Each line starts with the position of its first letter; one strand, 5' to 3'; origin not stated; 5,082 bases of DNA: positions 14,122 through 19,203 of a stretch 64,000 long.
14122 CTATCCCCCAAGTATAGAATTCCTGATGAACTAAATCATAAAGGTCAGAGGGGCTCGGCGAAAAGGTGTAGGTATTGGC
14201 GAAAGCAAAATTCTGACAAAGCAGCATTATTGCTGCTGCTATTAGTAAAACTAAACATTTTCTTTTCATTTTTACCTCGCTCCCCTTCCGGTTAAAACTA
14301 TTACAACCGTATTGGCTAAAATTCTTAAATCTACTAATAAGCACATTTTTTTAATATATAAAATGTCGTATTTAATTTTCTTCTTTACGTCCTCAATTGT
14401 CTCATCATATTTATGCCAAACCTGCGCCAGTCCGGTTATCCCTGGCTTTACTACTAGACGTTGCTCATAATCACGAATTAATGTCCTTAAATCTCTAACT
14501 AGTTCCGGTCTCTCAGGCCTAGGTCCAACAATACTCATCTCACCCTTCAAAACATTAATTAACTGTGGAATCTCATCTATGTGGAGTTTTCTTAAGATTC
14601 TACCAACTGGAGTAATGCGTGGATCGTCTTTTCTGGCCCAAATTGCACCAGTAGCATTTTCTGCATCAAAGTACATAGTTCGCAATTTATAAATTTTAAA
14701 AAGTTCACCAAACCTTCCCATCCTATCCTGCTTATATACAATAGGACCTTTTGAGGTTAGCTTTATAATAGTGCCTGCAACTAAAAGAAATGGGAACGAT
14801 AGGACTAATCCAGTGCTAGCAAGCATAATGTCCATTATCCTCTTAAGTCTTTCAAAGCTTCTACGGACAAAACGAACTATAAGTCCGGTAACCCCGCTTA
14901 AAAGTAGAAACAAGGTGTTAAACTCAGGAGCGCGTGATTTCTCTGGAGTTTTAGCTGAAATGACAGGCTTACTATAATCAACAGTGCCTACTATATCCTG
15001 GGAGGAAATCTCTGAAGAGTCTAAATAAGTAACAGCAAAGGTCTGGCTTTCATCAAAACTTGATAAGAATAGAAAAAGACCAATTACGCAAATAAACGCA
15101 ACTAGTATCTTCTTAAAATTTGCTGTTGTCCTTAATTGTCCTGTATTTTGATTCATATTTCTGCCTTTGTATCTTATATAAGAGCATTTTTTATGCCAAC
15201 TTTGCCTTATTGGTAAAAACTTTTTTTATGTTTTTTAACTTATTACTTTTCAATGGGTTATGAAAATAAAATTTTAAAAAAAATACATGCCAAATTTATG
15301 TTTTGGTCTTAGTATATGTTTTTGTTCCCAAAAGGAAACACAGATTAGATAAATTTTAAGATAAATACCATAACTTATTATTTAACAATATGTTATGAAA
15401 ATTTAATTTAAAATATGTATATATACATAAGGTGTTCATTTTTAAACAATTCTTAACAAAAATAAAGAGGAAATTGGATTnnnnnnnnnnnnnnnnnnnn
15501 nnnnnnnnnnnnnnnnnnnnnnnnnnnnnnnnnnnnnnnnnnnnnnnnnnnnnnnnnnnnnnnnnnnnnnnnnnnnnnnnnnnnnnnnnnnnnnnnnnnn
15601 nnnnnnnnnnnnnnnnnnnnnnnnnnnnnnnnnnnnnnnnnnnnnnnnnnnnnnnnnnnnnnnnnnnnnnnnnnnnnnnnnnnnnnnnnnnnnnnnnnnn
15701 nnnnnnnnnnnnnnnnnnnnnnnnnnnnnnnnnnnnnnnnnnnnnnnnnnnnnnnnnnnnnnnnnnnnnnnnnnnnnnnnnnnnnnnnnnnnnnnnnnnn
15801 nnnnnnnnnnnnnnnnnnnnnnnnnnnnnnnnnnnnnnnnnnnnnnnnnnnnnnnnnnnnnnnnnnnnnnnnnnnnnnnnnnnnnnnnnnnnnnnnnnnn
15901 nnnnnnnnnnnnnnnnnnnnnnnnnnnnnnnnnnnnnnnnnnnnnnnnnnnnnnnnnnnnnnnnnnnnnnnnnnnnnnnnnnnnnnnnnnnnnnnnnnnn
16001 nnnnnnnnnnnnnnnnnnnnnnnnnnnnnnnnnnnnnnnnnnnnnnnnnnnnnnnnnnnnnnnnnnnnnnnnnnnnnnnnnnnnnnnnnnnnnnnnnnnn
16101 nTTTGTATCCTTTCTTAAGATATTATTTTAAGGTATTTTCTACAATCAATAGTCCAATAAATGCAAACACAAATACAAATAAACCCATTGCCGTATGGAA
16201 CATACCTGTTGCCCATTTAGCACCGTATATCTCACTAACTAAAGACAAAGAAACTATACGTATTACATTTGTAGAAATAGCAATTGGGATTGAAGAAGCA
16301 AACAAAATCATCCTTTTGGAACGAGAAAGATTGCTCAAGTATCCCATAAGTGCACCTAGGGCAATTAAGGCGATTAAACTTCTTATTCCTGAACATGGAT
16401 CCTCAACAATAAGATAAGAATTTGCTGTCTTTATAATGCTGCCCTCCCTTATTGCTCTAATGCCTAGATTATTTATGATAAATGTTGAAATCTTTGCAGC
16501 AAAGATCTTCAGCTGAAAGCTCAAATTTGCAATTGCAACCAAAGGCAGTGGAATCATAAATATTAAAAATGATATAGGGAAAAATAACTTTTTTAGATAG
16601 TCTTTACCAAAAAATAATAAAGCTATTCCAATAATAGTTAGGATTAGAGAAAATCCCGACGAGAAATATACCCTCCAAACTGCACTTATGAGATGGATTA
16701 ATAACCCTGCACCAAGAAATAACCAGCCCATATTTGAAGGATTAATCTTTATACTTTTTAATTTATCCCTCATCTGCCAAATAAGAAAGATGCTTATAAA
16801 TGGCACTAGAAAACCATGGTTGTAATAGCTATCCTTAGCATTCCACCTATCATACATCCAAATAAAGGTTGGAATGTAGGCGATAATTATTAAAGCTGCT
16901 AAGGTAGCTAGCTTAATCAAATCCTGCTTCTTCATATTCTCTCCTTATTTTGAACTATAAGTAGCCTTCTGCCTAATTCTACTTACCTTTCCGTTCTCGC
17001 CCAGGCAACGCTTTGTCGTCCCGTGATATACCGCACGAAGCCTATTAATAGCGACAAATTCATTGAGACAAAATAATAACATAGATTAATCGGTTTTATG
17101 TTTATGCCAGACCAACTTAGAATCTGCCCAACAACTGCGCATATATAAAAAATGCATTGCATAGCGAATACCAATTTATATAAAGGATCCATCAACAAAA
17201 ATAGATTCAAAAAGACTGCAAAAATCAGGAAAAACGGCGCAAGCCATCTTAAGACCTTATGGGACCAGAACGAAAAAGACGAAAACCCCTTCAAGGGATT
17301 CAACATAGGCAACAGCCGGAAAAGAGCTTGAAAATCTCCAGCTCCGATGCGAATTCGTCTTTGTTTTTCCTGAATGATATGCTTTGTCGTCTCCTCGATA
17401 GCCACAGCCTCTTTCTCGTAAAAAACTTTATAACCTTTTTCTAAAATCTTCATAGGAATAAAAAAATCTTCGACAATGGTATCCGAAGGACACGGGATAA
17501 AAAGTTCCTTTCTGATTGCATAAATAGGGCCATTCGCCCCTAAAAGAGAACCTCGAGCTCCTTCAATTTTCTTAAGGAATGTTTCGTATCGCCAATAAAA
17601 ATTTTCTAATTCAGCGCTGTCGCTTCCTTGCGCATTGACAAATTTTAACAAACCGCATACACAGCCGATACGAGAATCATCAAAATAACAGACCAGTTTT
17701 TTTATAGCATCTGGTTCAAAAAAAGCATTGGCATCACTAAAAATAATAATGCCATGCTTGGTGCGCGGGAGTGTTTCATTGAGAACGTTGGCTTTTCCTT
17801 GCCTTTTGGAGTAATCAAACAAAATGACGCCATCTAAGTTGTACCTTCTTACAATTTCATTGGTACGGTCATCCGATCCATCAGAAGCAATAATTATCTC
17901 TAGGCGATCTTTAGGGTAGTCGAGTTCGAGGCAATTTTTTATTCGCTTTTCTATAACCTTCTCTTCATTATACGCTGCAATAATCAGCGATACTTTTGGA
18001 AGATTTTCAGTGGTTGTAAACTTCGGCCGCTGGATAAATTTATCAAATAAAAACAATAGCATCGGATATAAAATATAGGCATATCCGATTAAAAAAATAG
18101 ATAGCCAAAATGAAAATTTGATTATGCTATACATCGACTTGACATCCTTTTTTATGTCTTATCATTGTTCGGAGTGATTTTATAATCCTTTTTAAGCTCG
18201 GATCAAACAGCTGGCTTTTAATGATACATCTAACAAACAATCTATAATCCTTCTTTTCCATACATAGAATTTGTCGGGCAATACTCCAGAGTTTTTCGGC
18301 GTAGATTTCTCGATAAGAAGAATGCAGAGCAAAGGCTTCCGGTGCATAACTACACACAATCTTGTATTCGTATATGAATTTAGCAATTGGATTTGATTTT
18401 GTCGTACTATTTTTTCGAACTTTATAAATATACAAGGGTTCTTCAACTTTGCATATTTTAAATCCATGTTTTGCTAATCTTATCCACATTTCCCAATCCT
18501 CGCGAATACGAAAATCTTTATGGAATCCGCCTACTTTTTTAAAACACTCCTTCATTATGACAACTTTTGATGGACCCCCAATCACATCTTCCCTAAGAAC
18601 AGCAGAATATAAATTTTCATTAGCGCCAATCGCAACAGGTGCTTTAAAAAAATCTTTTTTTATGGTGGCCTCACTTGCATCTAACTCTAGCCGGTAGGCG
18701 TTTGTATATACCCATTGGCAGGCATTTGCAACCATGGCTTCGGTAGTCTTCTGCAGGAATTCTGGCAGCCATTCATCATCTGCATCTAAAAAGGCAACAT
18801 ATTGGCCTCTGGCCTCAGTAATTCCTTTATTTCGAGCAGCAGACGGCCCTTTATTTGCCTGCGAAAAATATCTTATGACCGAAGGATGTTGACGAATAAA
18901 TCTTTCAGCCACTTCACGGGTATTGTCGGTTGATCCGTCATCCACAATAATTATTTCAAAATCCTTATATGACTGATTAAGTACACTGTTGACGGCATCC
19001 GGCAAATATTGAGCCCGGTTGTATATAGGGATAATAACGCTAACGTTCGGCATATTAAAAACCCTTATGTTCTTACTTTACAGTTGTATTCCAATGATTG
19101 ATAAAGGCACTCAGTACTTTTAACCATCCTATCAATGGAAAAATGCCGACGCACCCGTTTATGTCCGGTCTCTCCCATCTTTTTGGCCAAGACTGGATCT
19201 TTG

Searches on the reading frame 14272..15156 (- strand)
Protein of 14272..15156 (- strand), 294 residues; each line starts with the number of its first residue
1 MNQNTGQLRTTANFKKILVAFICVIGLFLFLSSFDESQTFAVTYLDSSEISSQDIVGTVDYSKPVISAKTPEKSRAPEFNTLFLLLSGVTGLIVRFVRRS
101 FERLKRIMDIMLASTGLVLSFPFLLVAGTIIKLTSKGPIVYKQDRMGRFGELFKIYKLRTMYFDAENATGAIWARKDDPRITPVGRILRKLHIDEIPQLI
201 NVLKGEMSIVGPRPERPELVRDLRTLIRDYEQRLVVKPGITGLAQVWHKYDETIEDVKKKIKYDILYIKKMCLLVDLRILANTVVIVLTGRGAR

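Call 6: search_protein_families(library=pfam, proteins=[window:14272-15156:-], max_evalue=0.001)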
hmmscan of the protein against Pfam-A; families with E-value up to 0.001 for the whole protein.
window:14272-15156:- (294 aa): 1 family
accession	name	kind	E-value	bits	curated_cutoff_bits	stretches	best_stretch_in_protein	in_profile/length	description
PF02397.22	Bac_transf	-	6.4e-64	215.2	27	1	105-288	1-178/179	Bacterial sugar transferase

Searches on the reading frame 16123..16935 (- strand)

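Call 6: search_protein_families(library=pfam, proteins=[window:16123-16935:-], max_evalue=0.001)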
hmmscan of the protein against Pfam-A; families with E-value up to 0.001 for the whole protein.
window:16123-16935:- (270 aa): 1 family
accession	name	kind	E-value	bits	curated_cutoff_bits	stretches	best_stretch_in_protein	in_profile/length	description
PF09721.15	Exosortase_EpsH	-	3.7e-66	223.5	25.7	1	14-265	2-250/254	Transmembrane exosortase (Exosortase_EpsH)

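Call 17: search_protein_families(library=ncbifam, proteins=[window:16123-16935:-], max_evalue=0.00001)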
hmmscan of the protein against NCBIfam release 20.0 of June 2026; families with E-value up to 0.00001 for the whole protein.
window:16123-16935:- (270 aa): 16 families
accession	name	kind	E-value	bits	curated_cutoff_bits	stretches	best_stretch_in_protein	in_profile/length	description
TIGR03109.2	exosort_XrtA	exception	8.1e-58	195.9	208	1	9-267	3-257/261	exosortase A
NF038142.1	exosort_XrtW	exception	1.6e-56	191.7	425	1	7-268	3-264/494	exosortase W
TIGR02602.1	8TM_EpsH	subfamily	1.7e-51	175.1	105.55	1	31-266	4-237/241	exosortase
TIGR04152.1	exosort_VPLPA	exception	8.2e-50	170.3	400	1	29-266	3-239/486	VPLPA-CTERM-specific exosortase XrtD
NF035943.2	exosort_XrtV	exception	6.4e-42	143.7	313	1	12-269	8-266/270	exosortase V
TIGR03113.1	exosort_XrtB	exception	2.7e-33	115.8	275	1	15-269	7-264/268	exosortase B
TIGR04151.1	exosort_VPDSG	exception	7.6e-19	68.2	300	1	31-265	51-295/306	VPDSG-CTERM-specific exosortase XrtC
TIGR04178.1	exo_archaeo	signature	3e-18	65.9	23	1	176-265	2-91/97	exosortase/archaeosortase family protein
TIGR04156.1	cyanoexo_CrtB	exception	3.8e-15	56.2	300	1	11-265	5-262/280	cyanoexosortase B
NF033770.1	exosort_XrtT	exception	6.5e-15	54.7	250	1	11-266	4-264/472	exosortase T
NF012182.0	exosortase_XrtQ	exception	1.5e-13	50.9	270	1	14-258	11-247/256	exosortase Q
TIGR04489.1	exosort_XrtO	exception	2.7e-13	49.5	250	1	21-258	6-247/451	exosortase O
NF033464.1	cyanoexo_CrtC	exception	3e-13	50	225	1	9-256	7-261/278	cyanoexosortase C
TIGR03763.1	cyanoexo_CrtA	exception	1.1e-10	41.5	150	1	35-262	29-251/260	cyanoexosortase A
TIGR03762.1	archaeo_artC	exception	2e-07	31.1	100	1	117-260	113-267/274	archaeosortase C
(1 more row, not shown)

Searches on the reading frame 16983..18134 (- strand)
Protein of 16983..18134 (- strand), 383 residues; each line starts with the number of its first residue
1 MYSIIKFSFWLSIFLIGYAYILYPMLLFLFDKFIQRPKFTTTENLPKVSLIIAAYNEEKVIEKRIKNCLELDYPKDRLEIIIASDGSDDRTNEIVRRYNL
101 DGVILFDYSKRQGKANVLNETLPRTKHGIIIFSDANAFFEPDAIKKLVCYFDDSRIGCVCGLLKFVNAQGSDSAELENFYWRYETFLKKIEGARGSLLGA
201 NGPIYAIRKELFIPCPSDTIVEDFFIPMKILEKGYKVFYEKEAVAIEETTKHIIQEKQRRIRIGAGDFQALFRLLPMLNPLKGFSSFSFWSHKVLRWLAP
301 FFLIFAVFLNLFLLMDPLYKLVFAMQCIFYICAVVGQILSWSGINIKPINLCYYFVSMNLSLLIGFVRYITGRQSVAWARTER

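Call 6: search_protein_families(library=pfam, proteins=[window:16983-18134:-], max_evalue=0.001)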
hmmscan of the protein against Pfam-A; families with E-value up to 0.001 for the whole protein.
window:16983-18134:- (383 aa): 4 families
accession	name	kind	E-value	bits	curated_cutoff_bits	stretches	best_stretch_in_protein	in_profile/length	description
PF00535.33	Glycos_transf_2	-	1.8e-23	83.7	23.3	1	49-189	1-140/168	Glycosyl transferase family 2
PF13641.12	Glyco_tranf_2_3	-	1.5e-15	58.3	27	1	46-253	1-217/230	Glycosyltransferase like family 2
PF13506.12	Glyco_transf_21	-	7.6e-09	35.7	21.7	1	114-249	18-156/174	Glycosyl transferase family 21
PF13632.12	Glyco_trans_2_3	-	2.3e-06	28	27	1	212-313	89-195/198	Glycosyl transferase family group 2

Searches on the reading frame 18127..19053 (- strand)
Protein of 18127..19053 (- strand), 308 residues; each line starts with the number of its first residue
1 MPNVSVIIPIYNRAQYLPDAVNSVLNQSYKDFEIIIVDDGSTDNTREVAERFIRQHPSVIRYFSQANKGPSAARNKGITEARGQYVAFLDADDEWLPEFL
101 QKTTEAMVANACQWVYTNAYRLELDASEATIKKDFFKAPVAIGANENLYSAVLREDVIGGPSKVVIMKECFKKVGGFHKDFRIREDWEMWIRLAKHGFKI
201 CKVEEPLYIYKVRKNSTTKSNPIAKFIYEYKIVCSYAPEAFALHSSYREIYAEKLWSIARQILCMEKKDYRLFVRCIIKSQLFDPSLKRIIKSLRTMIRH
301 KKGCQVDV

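Call 6: search_protein_families(library=pfam, proteins=[window:18127-19053:-], max_evalue=0.001)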
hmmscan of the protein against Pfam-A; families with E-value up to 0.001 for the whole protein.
window:18127-19053:- (308 aa): 5 families
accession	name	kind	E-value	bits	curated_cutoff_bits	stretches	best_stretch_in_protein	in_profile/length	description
PF00535.33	Glycos_transf_2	-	2.2e-41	142.1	23.3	1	5-125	1-121/168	Glycosyl transferase family 2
PF13641.12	Glyco_tranf_2_3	-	9.1e-23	81.9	27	1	2-217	1-214/230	Glycosyltransferase like family 2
PF10111.15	Glyco_tranf_2_2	-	1.1e-22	81.2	27.3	1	5-213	1-218/276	Glycosyltransferase like family 2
PF13632.12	Glyco_trans_2_3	-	3e-05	24.4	27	1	85-208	1-120/198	Glycosyl transferase family group 2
PF02709.20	Glyco_transf_7C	-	4.5e-05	23.5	23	1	164-205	24-67/78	N-terminal domain of galactosyltransferase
